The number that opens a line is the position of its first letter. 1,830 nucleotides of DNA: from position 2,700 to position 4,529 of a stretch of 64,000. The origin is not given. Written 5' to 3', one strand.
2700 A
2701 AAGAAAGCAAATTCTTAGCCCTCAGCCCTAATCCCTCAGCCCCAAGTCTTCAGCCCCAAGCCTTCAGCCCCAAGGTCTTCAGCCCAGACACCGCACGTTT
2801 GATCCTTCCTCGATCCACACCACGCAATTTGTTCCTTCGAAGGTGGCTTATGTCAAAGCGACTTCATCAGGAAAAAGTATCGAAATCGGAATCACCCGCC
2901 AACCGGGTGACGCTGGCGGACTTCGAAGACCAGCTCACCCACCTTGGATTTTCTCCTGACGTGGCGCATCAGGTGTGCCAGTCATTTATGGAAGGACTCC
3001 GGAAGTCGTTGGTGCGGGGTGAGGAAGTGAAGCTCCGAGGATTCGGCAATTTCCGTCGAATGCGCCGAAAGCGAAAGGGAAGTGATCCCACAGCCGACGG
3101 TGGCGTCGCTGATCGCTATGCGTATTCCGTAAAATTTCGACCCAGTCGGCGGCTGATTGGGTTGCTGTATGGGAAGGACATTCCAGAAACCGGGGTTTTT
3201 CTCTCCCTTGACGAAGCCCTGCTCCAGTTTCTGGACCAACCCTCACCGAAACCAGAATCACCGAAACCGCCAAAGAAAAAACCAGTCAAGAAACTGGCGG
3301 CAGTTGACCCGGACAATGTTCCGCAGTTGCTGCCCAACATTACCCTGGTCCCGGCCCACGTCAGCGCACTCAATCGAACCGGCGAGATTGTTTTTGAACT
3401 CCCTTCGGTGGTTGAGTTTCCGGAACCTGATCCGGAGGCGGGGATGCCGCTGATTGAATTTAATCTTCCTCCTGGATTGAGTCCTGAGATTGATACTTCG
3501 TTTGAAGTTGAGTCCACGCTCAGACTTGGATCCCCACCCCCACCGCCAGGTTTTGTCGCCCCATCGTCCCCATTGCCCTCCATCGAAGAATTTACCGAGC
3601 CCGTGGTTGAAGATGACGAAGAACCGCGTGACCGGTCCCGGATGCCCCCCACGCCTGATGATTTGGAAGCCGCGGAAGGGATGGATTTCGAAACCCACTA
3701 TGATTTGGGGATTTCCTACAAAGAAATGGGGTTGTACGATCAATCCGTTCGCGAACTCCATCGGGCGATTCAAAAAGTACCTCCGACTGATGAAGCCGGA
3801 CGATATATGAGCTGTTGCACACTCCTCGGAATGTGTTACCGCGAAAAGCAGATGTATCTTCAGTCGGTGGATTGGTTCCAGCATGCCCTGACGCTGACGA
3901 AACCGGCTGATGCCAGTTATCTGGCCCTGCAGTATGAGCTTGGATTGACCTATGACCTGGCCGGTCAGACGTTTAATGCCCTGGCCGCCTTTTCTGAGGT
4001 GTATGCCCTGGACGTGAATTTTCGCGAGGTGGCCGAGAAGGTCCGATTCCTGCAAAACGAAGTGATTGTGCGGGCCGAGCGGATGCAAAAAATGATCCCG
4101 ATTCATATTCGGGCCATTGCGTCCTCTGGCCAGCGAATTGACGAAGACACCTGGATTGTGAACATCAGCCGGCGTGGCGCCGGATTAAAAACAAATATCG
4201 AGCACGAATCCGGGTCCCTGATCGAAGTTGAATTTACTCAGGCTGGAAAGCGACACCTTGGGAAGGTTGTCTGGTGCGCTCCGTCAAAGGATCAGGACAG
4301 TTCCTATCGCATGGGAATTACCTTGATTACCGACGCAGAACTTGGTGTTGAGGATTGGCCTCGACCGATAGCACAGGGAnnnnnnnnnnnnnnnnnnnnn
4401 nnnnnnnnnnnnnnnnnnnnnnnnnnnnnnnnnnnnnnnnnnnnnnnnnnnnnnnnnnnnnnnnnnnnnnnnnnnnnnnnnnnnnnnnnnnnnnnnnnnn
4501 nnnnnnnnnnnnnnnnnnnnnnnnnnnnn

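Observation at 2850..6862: HU/IHF-TPR-PilZ fusion protein translationally coupled to a GT-C membrane glycosyltransferase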

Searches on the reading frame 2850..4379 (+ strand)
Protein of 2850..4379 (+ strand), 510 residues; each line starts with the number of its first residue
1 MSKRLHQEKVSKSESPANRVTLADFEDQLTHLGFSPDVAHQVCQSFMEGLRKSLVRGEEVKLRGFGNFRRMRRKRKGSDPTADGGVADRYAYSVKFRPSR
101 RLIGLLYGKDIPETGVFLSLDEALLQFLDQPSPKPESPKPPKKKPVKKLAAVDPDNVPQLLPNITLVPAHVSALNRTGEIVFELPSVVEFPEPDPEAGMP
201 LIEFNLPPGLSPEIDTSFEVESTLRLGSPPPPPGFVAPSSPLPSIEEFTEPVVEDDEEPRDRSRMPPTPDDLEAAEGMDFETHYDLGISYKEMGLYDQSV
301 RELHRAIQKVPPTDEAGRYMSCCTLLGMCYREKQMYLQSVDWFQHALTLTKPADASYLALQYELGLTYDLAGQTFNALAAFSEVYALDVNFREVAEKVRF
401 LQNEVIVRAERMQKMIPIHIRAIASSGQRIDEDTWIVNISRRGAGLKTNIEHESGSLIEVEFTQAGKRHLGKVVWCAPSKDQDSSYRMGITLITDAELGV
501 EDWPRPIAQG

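Call 3: search_protein_families(library=pfam, proteins=[window:2850-4379:+], max_evalue=0.1)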
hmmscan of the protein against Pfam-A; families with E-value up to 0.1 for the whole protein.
window:2850-4379:+ (510 aa): 10 families
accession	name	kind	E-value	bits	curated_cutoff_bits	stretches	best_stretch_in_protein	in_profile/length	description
PF07719.23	TPR_2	-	2.3e-09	37.1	27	1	281-311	2-32/34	Tetratricopeptide repeat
PF00216.26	Bac_DNA_binding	-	5.2e-08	33.5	22.4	1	30-102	12-85/90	Bacterial DNA-binding protein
PF13424.12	TPR_12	-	1.8e-07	31.7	30.1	1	323-387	4-74/77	Tetratricopeptide repeat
PF00515.34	TPR_1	-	5e-06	26.5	27.8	0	281-308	2-29/34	Tetratricopeptide repeat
PF07238.19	PilZ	-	2e-05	25.3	22.5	1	410-492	6-85/102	PilZ domain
PF13181.12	TPR_8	-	0.00013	22.3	25.7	0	322-349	3-30/34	Tetratricopeptide repeat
PF13174.12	TPR_6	-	0.00019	22.3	26.3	0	284-311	4-31/33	Tetratricopeptide repeat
PF18291.6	HU-HIG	-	0.00024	21.6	26.2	1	15-106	27-118/125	HU domain fused to wHTH, Ig, or Glycine-rich motif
PF13176.12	TPR_7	-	0.028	14.9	27.9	0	323-351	2-30/36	Tetratricopeptide repeat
PF21545.3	T7SS_EccA1_N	-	0.098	12.4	27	0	283-349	171-234/272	T7SS, ESX-1 secretion system protein EccA1, N-terminal domain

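Call 6: find_homologous_proteins(query=window:2850-4379:+, max_evalue=0.001)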
Query window:2850-4379:+ (510 aa): 42 proteins with E <= 0.001 among 8000 candidates.
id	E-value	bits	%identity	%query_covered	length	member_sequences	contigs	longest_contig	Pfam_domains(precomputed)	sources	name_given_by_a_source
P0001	0.0e+0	1066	91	100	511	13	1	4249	PF00515.35,PF13424.13,PF07719.24,PF00216.27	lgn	-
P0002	2.4e-191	655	93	61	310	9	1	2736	PF07238.20,PF00515.35,PF13424.13,PF07719.24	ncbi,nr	ncbi:MAG TPA: PilZ domain-containing protein, partial [Acidobacteriota bacterium]|nr:PilZ domain-con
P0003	1.3e-158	547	54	98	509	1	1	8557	PF00515.35,PF13424.13,PF13176.13,PF13181.13,PF07719.24,PF00216.27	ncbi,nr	ncbi:MAG: HU family DNA-binding protein, partial [Blastocatellia bacterium]|nr:HU family DNA-binding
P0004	2.8e-85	305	40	93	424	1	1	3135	PF13414.13,PF00515.35,PF13424.13,PF13428.13,PF13181.13,PF07719.24,PF00216.27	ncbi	-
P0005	4.0e-28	117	45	26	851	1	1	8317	PF13431.13,PF23914.2,PF13414.13,PF13176.13,PF13428.13,PF13374.13,PF14559.13,PF00515.35,PF13424.13,PF21033.5,PF13432.13,PF13181.13,PF07719.24,PF13174.13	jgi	jgi:tetratricopeptide (TPR) repeat protein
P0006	3.0e-27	114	44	26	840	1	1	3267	PF13431.13,PF23914.2,PF13414.13,PF13176.13,PF13428.13,PF25064.2,PF14559.13,PF24575.2,PF13371.13,PF00515.35,PF12895.14,PF13424.13,PF21033.5,PF13432.13,PF13181.13,PF14561.13,PF07719.24,PF13174.13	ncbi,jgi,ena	ncbi:MAG TPA: tetratricopeptide repeat protein [Pyrinomonadaceae bacterium]|jgi:tetratricopeptide (T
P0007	4.1e-20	90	38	26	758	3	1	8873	PF09976.16,PF13414.13,PF12569.15,PF13374.13,PF24575.2,PF25068.3,PF00515.35,PF13424.13,PF14938.13,PF13429.13,PF14561.13,PF07719.24,PF13174.13,PF20308.5,PF25063.1,PF13431.13,PF23914.2,PF25062.2,PF23300.4,PF13176.13,PF13428.13,PF25064.2,PF14559.13,PF13371.13,PF12895.14,PF21033.5,PF13432.13,PF09295.17,P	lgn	-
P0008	1.9e-18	85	40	25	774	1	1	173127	PF10602.16,PF13414.13,PF13374.13,PF07721.21,PF24575.2,PF00515.35,PF13424.13,PF14938.13,PF13429.13,PF14561.13,PF07719.24,PF13174.13,PF20308.5,PF14853.13,PF13431.13,PF23914.2,PF25062.2,PF25058.2,PF13176.13,PF13428.13,PF25064.2,PF14559.13,PF13371.13,PF12895.14,PF21033.5,PF13432.13,PF13181.13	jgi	-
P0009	2.4e-18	84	39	24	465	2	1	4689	PF13431.13,PF13414.13,PF13176.13,PF13428.13,PF25064.2,PF14559.13,PF24575.2,PF00515.35,PF13424.13,PF21033.5,PF13432.13,PF13429.13,PF13181.13,PF07719.24,PF13174.13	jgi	jgi:tetratricopeptide (TPR) repeat protein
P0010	2.4e-14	71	38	25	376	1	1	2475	PF00515.35,PF13424.13,PF13176.13,PF13432.13,PF13181.13,PF07719.24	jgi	jgi:tetratricopeptide (TPR) repeat protein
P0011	2.7e-14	71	35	29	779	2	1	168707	PF13431.13,PF23914.2,PF13414.13,PF13176.13,PF13428.13,PF25064.2,PF14559.13,PF24575.2,PF13371.13,PF00515.35,PF12895.14,PF13424.13,PF21033.5,PF13432.13,PF13429.13,PF13181.13,PF07719.24,PF13174.13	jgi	-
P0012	2.2e-12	65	35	26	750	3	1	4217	PF14559.13,PF13414.13,PF13371.13,PF00515.35,PF13424.13,PF13432.13,PF13428.13,PF13181.13,PF07719.24,PF13174.13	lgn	-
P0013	1.1e-11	62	35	24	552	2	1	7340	PF13431.13,PF23914.2,PF13414.13,PF13176.13,PF13428.13,PF14559.13,PF24575.2,PF13371.13,PF00515.35,PF12895.14,PF13424.13,PF21033.5,PF13432.13,PF13181.13,PF07719.24,PF13174.13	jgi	-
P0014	3.0e-10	58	33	24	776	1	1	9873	PF13431.13,PF13414.13,PF25058.2,PF13176.13,PF13428.13,PF25064.2,PF07721.21,PF14559.13,PF24575.2,PF13371.13,PF00515.35,PF12895.14,PF13424.13,PF14938.13,PF13432.13,PF13181.13,PF14561.13,PF07719.24,PF13174.13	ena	-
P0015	4.3e-10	57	34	25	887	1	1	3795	PF13431.13,PF25062.2,PF13176.13,PF13428.13,PF25064.2,PF14559.13,PF00515.35,PF12895.14,PF13424.13,PF21033.5,PF13432.13,PF13181.13,PF07719.24,PF13174.13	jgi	jgi:tetratricopeptide (TPR) repeat protein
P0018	6.3e-10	57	34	24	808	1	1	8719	PF13431.13,PF23914.2,PF13414.13,PF25058.2,PF01535.27,PF13176.13,PF13428.13,PF25064.2,PF14559.13,PF24575.2,PF13371.13,PF00515.35,PF12895.14,PF13424.13,PF28559.1,PF21033.5,PF13432.13,PF13181.13,PF14561.13,PF07719.24,PF13174.13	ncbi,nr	ncbi:MAG TPA: tetratricopeptide repeat protein [Anaeromyxobacteraceae bacterium]|nr:tetratricopeptid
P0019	7.9e-10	56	34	25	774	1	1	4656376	PF03704.24,PF13431.13,PF23914.2,PF13414.13,PF25058.2,PF13176.13,PF12569.15,PF13428.13,PF25064.2,PF14559.13,PF24575.2,PF13371.13,PF00515.35,PF12895.14,PF13424.13,PF13432.13,PF13429.13,PF13181.13,PF07719.24,PF13174.13,PF20308.5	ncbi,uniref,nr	ncbi:hypothetical protein DESUT3_22270 [Desulfuromonas versatilis]|uniref:Tetratricopeptide repeat p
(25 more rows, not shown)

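Call 7: search_protein_families(library=ncbifam, proteins=[window:2850-4379:+], max_evalue=0.1)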
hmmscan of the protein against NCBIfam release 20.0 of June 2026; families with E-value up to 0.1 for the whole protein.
window:2850-4379:+ (510 aa): 10 families
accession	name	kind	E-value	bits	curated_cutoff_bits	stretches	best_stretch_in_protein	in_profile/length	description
NF052243.1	T4PFormProtSgmX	equivalog_domain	4.5e-18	65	1800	1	279-405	894-1017/1065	type IV pili formation protein SgmX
NF040959.1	MamA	equivalog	7.2e-10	38.6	200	1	276-401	67-182/204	magnetosome protein MamA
NF001401.0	PRK00285.1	equivalog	3.1e-09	36.9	111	1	20-102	6-90/103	integration host factor subunit alpha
TIGR00987.1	himA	equivalog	4.3e-09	36.6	120.25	1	29-102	12-86/96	integration host factor subunit alpha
TIGR00988.1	hip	equivalog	9.3e-05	22.7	119.95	1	40-102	23-86/94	integration host factor subunit beta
NF001222.0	PRK00199.1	equivalog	0.00042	20.5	115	1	39-88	22-72/95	integration host factor subunit beta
TIGR02266.1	gmx_TIGR02266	paralog_domain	0.0012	18.9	68.7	1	432-493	17-81/96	TIGR02266 family protein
NF033762.1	social_mot_Tgl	equivalog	0.0025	17.2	225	1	280-334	31-83/252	social motility TPR repeat lipoprotein Tgl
NF033758.1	gliding_GltE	equivalog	0.0099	14.9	225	0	275-307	285-317/411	adventurous gliding motility TPR repeat lipoprotein GltE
NF008391.2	PRK11189.1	equivalog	0.075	12.5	250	0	281-368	66-145/297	lipoprotein NlpI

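Call 9: find_encoding_contigs(protein=P0003, flank=10000)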
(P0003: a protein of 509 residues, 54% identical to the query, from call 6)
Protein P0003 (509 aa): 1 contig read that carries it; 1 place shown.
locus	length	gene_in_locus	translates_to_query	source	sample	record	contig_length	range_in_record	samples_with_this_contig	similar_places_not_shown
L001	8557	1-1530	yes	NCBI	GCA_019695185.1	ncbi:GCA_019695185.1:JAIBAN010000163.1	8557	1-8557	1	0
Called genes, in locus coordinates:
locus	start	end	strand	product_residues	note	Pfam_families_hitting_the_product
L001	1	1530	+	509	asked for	PF00216:Bac_DNA_binding, PF00515:TPR_1 (faint), PF07719:TPR_2 (faint), PF13176:TPR_7 (faint), PF13181:TPR_8 (faint), PF13424:TPR_12 (weak)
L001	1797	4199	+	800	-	PF02366:PMT, PF13231:PMT_2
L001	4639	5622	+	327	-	PF04055:Radical_SAM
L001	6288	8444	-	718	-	PF20256:MoCoBD_2, PF02738:MoCoBD_1, PF20256:MoCoBD_2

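Call 10: find_encoding_contigs(protein=P0004, flank=10000)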
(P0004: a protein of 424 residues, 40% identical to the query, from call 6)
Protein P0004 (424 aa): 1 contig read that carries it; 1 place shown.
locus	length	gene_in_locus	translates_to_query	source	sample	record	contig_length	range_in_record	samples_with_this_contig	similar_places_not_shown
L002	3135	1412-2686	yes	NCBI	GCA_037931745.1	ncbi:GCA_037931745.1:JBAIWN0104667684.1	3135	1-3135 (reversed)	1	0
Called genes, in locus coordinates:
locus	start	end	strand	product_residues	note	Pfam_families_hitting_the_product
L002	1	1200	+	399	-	?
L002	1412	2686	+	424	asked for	PF00216:Bac_DNA_binding (weak), PF00515:TPR_1 (faint), PF07719:TPR_2 (faint), PF13181:TPR_8 (faint), PF13414:TPR_11 (faint), PF13424:TPR_12, PF13428:TPR_14 (faint)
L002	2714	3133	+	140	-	?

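Call 11: find_encoding_contigs(protein=P0001, flank=10000)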
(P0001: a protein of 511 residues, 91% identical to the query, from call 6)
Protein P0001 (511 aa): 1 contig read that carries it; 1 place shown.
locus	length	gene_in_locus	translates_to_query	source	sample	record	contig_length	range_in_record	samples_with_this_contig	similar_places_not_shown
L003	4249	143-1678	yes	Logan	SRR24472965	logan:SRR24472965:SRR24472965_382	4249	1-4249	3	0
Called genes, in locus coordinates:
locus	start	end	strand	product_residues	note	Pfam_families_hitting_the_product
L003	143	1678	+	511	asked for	PF00216:Bac_DNA_binding (weak), PF00515:TPR_1 (faint), PF07719:TPR_2 (faint), PF13424:TPR_12 (weak)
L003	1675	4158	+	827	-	PF13231:PMT_2, PF02366:PMT (weak)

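Call 12: find_related_loci(query=A1, collection=genome_contigs, flank=10000)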
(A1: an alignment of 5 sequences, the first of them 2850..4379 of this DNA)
Query A1 (510 aa) in genome_contigs; peptide patterns used: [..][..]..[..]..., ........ (x = any residue, [..] = any of these).
165 stretches matched a pattern; 19 encode a relative of the query (tblastn E <= 1e-3); 19 distinct loci.
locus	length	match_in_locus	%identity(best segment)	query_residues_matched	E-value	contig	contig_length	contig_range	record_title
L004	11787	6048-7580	92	1-510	0e+0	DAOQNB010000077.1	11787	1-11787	MAG TPA_asm: Acidobacteriota bacterium isolate AMR_MDS_0507 NODE_2468_length_11787_cov_7.508950, whole genome shotgun se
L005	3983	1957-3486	91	1-510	0e+0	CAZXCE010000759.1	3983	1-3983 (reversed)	MAG TPA_asm: uncultured Clostridia bacterium isolate SRP287051_co1_196 genome assembly, contig: NODE_26697_length_3983_c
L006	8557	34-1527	54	7-508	8e-167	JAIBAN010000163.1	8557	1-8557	MAG: Blastocatellia bacterium isolate SSF51 NODE_177654_length_8557_cov_6.312218, whole genome shotgun sequence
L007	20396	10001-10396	36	271-402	3e-28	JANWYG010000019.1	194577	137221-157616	MAG: Blastocatellia bacterium isolate SKYG65 k141_184179, whole genome shotgun sequence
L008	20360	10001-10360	34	279-404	5e-20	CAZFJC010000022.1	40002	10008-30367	MAG TPA_asm: uncultured bacterium isolate binchicken_co7_184 genome assembly, contig: NODE_1677_length_40002_cov_12.0350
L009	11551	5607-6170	28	210-415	7e-19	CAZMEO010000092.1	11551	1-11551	MAG TPA_asm: uncultured Candidatus Moduliflexus sp. isolate binchicken_co35_304 genome assembly, contig: NODE_4396_lengt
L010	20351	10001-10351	35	279-401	7e-19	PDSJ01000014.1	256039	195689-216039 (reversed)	MAG: candidate division KSB3 bacterium isolate DOLJORAL78_50_49 DolJOral78_scaffold_30, whole genome shotgun sequence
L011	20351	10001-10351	33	279-401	2e-18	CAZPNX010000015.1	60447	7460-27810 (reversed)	MAG TPA_asm: uncultured bacterium isolate binchicken_co274_234 genome assembly, contig: NODE_1277_length_60447_cov_10.05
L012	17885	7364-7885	28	210-401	5e-18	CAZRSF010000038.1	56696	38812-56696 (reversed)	MAG TPA_asm: uncultured Candidatus Moduliflexus sp. isolate SRP192927_co1_965 genome assembly, contig: NODE_707_length_5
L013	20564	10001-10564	27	210-415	9e-18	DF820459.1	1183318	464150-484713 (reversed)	Bacterium UASB14 DNA, scaffold: UASB14_scaffold_5, whole genome shotgun sequence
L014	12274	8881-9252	32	272-401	1e-17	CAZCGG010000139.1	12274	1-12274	MAG TPA_asm: uncultured Candidatus Moduliflexus sp. isolate binchicken_co35_299 genome assembly, contig: NODE_3949_lengt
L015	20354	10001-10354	31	279-402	6e-17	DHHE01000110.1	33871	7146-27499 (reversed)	MAG TPA_asm: bacterium UBP2_UBA4780 isolate UBA4780 UBA4780_contig_22994, whole genome shotgun sequence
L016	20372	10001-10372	31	272-401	1e-15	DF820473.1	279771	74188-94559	Bacterium UASB270 DNA, scaffold: UASB270_scaffold_11, whole genome shotgun sequence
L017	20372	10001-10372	30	272-401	2e-14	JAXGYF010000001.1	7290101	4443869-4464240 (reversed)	MAG: Candidatus Vecturithrix sp. isolate AnMBR.bin507 bin507_1, whole genome shotgun sequence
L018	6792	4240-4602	27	279-405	1e-13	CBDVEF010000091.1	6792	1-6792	MAG TPA_asm: uncultured bacterium isolate SRR22302353_concoct_17 genome assembly, contig: ERZ25073599.6640, whole genome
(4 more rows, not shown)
